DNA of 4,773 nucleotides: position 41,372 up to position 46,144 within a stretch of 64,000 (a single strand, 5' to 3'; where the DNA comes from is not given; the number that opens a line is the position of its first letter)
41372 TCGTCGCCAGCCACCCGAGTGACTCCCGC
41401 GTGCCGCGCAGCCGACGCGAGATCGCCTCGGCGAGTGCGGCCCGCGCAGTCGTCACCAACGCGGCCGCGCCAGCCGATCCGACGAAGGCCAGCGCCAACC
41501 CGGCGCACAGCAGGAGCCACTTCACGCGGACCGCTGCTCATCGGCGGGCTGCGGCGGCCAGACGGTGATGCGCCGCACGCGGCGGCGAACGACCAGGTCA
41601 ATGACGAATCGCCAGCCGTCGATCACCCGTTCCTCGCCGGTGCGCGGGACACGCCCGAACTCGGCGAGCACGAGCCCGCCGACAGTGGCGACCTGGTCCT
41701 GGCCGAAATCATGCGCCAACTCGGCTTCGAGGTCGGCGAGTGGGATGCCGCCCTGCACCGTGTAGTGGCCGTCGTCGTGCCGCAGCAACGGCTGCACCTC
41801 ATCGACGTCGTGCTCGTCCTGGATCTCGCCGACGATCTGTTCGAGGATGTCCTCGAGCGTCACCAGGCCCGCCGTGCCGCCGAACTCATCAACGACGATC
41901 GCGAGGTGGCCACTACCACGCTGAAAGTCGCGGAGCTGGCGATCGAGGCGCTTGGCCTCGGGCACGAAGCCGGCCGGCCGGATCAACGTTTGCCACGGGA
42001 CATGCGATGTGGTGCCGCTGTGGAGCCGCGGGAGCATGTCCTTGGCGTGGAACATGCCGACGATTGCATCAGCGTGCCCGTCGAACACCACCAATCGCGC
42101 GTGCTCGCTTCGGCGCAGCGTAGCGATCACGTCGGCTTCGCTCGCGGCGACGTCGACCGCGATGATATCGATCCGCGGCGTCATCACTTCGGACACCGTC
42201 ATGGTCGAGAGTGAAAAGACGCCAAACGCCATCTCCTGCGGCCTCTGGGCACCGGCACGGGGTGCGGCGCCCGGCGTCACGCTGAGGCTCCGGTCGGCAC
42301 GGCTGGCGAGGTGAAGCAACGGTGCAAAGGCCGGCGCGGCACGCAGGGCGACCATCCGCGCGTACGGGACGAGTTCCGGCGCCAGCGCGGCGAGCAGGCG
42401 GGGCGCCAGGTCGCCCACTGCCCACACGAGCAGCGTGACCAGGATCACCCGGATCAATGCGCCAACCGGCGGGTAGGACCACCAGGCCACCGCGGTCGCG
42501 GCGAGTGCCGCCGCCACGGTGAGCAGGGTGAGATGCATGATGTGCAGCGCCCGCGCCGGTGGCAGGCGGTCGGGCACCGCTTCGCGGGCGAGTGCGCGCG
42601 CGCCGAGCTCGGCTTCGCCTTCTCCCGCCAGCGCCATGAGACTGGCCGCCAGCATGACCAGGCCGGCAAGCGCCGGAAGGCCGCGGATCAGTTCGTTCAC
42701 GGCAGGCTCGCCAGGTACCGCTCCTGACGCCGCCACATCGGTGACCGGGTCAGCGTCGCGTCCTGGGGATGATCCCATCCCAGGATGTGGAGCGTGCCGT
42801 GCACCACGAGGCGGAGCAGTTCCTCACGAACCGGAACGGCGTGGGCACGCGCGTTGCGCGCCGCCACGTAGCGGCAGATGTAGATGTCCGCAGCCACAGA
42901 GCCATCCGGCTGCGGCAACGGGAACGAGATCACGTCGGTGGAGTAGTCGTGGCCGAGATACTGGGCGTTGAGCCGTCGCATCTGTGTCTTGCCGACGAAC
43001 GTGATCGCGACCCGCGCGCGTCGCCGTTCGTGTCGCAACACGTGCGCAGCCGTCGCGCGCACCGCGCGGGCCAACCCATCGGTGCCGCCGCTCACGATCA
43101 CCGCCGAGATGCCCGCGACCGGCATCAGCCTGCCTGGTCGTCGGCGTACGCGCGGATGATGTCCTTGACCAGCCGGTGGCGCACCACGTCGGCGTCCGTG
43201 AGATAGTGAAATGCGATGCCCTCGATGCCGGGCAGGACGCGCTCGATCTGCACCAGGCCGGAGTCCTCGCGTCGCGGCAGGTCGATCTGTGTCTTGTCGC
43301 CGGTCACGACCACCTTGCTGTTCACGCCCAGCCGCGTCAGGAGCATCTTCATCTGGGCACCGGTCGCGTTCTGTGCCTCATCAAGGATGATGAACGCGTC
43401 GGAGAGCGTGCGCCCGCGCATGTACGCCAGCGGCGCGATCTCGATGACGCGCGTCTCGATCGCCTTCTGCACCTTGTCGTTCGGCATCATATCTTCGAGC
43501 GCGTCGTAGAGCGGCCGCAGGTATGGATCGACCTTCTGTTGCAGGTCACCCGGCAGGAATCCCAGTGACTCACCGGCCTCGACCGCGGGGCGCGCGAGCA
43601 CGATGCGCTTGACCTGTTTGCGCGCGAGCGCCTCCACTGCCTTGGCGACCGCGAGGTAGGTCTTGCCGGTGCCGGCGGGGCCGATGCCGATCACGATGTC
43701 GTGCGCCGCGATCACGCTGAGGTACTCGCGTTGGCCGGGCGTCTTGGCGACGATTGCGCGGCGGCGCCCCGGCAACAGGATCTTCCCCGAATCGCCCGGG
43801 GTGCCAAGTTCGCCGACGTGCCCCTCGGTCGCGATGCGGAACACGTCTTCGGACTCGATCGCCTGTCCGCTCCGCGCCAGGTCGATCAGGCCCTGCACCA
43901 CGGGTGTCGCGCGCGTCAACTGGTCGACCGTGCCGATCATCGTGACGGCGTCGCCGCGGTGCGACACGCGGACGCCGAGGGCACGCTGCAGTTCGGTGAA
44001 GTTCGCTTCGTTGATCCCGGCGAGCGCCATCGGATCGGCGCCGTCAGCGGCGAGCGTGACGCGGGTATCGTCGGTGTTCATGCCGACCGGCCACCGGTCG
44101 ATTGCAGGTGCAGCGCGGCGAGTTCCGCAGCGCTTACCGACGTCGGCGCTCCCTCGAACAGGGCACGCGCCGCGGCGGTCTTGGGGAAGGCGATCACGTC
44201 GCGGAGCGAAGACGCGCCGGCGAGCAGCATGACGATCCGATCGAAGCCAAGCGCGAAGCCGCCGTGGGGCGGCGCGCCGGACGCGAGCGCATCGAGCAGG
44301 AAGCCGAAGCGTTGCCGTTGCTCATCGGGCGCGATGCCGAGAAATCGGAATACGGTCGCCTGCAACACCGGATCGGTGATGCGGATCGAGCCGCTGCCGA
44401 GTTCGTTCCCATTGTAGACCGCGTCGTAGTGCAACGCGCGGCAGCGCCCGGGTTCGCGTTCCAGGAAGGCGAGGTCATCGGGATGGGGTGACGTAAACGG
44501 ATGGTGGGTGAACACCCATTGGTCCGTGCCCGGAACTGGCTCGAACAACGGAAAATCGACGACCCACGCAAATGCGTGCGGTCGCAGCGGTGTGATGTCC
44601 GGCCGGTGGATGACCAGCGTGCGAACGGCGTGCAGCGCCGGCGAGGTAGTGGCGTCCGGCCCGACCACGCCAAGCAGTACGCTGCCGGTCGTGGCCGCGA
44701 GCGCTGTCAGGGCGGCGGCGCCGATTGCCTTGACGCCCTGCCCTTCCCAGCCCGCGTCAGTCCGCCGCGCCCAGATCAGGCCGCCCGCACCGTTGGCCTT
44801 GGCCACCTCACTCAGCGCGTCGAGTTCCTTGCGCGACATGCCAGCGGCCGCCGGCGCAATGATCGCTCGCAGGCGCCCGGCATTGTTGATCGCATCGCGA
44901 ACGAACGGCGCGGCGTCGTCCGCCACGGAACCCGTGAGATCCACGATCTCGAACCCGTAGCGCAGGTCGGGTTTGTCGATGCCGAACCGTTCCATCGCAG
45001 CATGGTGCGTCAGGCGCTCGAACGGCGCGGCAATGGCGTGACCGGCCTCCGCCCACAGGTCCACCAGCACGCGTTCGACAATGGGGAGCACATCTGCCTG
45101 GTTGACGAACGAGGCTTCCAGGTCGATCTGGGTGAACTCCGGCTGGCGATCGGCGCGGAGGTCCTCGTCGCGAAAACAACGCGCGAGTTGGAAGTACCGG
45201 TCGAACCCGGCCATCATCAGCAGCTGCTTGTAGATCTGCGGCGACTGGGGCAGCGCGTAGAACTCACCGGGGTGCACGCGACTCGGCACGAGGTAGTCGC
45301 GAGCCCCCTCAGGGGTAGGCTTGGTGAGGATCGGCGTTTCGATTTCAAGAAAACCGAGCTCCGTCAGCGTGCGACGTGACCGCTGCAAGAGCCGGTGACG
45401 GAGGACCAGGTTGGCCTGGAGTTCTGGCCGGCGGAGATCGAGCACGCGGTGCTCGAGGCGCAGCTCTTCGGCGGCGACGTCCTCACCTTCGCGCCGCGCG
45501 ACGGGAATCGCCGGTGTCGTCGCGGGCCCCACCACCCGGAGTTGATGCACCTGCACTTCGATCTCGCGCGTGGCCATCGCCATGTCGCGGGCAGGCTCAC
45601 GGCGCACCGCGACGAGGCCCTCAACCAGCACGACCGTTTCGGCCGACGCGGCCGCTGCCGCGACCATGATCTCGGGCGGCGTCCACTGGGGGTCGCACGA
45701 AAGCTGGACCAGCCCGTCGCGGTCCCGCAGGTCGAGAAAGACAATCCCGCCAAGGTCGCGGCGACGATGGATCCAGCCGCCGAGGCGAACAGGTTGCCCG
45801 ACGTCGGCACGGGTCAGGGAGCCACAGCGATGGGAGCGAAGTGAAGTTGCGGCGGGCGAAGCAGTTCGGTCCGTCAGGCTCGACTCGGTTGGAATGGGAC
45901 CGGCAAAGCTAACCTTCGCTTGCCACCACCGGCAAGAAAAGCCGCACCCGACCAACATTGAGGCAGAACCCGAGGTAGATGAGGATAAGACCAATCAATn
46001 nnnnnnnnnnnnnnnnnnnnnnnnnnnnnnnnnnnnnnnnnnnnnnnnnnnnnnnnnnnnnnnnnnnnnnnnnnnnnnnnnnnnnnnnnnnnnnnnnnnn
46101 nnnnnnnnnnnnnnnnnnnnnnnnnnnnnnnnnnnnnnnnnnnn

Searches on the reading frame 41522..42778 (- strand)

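Call 5: search_protein_families(library=pfam, proteins=[window:41522-42778:-], max_evalue=0.01)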
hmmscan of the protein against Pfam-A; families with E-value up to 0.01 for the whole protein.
window:41522-42778:- (418 aa): 3 families
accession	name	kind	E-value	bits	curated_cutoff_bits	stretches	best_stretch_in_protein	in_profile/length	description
PF03471.22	CorC_HlyC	-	1.1e-17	64.2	27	1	334-406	3-77/81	Transporter associated domain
PF00571.33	CBS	-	3.7e-10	40.4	24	2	195-251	1-54/57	CBS domain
PF01595.25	CNNM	-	0.0026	17.9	28.4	1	84-137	61-116/181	Cyclin M transmembrane N-terminal domain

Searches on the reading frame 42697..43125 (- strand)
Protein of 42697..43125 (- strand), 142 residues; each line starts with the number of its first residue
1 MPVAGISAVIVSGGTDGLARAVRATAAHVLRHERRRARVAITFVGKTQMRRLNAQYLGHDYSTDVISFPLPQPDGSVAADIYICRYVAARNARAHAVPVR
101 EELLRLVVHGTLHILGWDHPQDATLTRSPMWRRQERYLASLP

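Call 35: search_protein_families(library=pfam, proteins=[window:42697-43125:-], max_evalue=0.001)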
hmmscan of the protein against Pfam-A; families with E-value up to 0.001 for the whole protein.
window:42697-43125:- (142 aa): 1 family
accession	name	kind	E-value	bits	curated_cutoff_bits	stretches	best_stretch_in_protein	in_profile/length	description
PF02130.23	YbeY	-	7.7e-26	90.9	25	1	22-140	11-128/129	Endoribonuclease YbeY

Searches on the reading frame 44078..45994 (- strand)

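Call 35: search_protein_families(library=pfam, proteins=[window:44078-45994:-], max_evalue=0.001)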
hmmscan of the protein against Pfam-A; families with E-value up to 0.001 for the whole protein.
window:44078-45994:- (638 aa): 3 families
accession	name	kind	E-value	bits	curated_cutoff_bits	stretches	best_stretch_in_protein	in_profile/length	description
PF00152.25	tRNA-synt_2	-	2.5e-110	368.8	25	1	176-606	2-307/308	tRNA synthetases class II (D, K and N)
PF01336.31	tRNA_anti-codon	-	3.8e-11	43.2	27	1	69-154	1-74/75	OB-fold nucleic acid binding domain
PF02938.19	GAD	-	1.8e-10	41.4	23.4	1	366-437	2-74/95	GAD domain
